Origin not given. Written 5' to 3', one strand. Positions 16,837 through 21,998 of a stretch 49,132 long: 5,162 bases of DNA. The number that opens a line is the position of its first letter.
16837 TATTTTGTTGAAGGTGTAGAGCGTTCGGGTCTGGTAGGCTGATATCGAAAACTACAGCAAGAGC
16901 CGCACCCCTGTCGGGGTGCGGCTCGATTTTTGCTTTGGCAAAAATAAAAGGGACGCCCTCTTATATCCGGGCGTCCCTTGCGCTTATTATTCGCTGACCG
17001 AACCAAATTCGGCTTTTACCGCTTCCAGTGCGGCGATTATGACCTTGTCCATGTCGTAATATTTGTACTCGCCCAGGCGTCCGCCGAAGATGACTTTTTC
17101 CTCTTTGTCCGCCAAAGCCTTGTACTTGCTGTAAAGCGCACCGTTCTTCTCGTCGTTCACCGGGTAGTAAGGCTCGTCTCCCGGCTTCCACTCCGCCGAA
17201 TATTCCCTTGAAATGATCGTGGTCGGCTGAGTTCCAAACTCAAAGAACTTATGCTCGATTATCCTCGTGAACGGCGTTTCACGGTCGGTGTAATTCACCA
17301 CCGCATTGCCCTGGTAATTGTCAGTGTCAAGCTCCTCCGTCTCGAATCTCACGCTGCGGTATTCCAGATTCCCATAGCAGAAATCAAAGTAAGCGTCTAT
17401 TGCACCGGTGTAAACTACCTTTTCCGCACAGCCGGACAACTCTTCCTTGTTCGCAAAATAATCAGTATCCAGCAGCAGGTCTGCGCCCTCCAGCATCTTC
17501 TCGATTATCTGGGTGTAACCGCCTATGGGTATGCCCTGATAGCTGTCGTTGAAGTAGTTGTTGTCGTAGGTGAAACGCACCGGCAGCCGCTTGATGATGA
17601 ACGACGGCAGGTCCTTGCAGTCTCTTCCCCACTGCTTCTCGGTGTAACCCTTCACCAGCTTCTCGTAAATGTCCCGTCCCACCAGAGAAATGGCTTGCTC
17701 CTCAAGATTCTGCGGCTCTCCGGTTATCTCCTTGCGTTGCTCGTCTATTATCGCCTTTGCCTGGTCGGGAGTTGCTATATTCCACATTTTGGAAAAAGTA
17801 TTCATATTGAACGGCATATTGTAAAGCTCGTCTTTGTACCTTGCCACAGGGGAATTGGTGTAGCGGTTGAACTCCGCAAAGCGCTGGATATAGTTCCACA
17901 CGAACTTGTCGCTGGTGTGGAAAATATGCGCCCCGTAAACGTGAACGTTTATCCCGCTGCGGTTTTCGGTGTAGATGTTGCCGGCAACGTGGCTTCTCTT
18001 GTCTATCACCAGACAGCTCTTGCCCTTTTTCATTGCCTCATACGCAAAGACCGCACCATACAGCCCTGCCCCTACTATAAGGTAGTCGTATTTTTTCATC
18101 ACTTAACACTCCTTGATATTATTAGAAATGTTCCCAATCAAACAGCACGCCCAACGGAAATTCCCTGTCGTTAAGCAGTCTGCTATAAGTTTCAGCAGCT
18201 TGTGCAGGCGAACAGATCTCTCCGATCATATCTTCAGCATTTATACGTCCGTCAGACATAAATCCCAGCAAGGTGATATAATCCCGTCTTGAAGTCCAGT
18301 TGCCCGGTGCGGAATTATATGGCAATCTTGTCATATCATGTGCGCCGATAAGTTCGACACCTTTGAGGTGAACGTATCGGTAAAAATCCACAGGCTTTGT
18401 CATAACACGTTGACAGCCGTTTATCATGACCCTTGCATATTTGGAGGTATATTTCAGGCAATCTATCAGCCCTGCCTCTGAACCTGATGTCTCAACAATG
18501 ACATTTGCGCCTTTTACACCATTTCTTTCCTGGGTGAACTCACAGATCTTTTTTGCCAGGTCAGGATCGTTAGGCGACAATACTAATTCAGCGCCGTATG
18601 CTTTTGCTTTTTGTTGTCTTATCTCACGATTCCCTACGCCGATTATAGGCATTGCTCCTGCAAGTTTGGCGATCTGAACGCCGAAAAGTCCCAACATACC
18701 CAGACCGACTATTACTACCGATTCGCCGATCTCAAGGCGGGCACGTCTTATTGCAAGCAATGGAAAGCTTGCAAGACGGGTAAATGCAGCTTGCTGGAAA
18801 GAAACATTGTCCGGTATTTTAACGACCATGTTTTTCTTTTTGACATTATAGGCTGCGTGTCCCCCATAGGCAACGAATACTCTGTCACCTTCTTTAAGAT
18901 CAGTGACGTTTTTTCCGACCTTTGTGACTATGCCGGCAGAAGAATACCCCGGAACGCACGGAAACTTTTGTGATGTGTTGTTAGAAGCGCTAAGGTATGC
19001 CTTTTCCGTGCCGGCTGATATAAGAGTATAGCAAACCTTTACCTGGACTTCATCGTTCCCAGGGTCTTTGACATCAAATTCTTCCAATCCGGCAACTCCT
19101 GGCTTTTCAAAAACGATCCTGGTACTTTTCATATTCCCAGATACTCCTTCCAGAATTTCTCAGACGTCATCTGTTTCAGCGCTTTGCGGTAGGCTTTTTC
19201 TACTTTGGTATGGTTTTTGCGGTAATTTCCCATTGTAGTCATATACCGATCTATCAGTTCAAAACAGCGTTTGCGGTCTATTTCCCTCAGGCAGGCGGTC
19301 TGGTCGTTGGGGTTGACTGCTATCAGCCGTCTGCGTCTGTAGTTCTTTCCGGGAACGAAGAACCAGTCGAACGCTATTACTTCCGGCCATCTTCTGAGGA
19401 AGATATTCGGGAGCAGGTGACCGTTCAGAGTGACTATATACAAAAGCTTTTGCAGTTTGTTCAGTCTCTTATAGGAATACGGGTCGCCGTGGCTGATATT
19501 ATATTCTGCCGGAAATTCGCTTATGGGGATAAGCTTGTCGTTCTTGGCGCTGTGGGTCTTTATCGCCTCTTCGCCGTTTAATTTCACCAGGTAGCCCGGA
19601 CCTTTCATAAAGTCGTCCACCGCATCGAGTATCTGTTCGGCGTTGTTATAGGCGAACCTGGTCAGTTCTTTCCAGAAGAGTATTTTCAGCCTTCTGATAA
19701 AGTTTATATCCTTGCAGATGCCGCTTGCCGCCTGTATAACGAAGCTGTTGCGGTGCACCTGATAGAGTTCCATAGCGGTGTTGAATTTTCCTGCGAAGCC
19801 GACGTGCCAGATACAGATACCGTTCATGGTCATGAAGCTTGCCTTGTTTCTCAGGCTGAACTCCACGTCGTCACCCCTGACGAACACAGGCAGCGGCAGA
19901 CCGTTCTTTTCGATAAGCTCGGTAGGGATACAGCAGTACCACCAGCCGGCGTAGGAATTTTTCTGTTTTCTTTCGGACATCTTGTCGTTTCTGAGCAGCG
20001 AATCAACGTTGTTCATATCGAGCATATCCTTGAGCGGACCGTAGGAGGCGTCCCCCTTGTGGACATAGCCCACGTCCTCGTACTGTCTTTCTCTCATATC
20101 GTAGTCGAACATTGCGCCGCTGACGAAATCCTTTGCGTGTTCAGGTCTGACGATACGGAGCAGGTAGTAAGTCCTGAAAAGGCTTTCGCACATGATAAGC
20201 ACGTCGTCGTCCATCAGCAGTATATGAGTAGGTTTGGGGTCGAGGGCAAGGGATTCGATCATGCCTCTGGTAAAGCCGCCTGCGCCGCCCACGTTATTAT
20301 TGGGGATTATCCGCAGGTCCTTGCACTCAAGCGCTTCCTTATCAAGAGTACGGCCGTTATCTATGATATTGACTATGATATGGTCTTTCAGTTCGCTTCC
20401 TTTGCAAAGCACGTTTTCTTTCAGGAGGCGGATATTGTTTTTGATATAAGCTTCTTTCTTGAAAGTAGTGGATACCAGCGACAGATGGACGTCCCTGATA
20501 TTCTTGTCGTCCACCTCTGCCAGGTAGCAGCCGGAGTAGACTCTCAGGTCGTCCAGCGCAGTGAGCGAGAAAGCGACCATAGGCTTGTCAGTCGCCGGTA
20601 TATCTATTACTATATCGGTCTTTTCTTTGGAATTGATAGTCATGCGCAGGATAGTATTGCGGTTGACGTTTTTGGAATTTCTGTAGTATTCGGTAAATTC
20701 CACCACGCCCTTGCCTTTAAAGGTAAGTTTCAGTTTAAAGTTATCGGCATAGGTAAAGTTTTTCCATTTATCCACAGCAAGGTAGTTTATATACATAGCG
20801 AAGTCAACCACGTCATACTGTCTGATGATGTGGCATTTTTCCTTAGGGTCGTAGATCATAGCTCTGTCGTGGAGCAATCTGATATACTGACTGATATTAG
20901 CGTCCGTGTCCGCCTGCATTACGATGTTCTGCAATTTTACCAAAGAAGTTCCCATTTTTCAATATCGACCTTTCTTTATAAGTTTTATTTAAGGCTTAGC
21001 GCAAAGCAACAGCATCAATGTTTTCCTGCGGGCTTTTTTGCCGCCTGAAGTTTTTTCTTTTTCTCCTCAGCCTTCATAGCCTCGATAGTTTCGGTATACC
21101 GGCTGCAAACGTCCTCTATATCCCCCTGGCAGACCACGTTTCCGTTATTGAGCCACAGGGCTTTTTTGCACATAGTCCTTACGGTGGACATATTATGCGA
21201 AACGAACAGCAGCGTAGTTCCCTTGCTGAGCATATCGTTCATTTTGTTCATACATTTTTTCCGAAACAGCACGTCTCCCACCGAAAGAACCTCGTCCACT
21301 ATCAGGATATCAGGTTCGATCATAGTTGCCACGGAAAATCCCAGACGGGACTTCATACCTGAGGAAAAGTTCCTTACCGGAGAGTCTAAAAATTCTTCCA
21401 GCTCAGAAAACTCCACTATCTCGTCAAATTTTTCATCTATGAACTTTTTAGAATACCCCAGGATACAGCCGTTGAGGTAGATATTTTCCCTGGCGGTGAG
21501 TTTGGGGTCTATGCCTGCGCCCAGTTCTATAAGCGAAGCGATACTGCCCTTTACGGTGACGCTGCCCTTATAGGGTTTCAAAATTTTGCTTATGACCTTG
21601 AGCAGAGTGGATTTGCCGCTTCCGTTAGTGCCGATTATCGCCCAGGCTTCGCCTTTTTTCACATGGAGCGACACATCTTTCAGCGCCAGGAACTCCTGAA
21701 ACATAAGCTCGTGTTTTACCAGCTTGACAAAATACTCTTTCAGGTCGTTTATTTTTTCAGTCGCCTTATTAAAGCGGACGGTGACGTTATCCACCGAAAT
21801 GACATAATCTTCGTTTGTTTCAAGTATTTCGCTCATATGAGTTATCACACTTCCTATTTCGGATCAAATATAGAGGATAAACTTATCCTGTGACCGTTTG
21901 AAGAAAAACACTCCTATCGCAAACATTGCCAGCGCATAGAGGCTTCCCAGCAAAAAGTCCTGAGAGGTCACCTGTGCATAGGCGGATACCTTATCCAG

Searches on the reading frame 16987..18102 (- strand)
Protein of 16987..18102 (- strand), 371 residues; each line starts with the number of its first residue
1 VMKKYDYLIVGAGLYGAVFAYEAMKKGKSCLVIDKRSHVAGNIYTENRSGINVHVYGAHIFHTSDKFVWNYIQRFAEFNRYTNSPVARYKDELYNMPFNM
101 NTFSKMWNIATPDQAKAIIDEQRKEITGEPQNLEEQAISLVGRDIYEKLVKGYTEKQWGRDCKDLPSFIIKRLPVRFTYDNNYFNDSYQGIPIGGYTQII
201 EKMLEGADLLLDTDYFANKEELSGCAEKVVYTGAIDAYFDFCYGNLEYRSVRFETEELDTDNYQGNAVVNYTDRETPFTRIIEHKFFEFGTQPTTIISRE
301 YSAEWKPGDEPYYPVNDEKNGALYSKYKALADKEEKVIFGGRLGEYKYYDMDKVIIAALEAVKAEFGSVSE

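Call 29: search_protein_families(library=pfam, proteins=[window:16987-18102:-], max_evalue=0.0001)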
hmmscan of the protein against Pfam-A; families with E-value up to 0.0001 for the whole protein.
window:16987-18102:- (371 aa): 2 families
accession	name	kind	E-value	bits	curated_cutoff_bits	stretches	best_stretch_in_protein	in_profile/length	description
PF03275.19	GLF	-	6.2e-86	287.7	26.3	1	148-348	1-203/203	UDP-galactopyranose mutase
PF13450.12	NAD_binding_8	-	3.7e-18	66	21.9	1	9-74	1-67/68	NAD(P)-binding Rossmann-like domain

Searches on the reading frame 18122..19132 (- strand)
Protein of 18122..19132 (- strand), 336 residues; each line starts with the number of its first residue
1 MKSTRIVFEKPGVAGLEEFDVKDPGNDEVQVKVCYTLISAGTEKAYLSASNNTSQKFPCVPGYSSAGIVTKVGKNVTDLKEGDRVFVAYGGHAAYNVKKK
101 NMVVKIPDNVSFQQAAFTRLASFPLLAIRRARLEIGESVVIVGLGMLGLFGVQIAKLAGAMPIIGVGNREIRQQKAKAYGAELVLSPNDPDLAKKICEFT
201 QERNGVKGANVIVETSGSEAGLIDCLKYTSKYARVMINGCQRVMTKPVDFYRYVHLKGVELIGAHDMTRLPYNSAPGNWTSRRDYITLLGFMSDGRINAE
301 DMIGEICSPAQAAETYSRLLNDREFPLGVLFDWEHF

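Call 29: search_protein_families(library=pfam, proteins=[window:18122-19132:-], max_evalue=0.0001)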
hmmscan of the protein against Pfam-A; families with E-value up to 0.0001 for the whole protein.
window:18122-19132:- (336 aa): 2 families
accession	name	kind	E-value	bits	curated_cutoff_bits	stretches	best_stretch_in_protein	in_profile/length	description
PF00107.32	ADH_zinc_N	-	1.2e-15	58.1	31.8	1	147-264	2-112/129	Zinc-binding dehydrogenase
PF08240.17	ADH_N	-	1.3e-09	38.7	23.5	1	26-108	2-104/104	Alcohol dehydrogenase GroES-like domain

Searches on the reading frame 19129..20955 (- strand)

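Call 29: search_protein_families(library=pfam, proteins=[window:19129-20955:-], max_evalue=0.0001)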
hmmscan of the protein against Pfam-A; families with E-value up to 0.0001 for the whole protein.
window:19129-20955:- (608 aa): 1 family
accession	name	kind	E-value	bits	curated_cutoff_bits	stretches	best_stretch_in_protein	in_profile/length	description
PF19320.4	GlfT2_domain3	-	6.5e-05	23.1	27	0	553-605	142-194/197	Galactofuranosyltransferase-2, domain 3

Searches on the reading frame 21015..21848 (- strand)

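Call 29: search_protein_families(library=pfam, proteins=[window:21015-21848:-], max_evalue=0.0001)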
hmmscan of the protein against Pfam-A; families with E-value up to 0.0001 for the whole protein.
window:21015-21848:- (277 aa): 4 families
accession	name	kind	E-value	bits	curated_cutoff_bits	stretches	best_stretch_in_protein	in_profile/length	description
PF00005.33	ABC_tran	-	1.2e-23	84.7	25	1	56-187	1-135/137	ABC transporter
PF13555.12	AAA_29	-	5.4e-06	26.5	27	1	59-94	15-50/61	P-loop containing region of AAA domain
PF13175.12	AAA_15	-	2.3e-05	24.7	32.1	1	53-94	11-54/374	AAA ATPase domain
PF13304.12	AAA_21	-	2.9e-05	24.7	27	0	70-115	3-54/304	AAA domain, putative AbiEii toxin, Type IV TA system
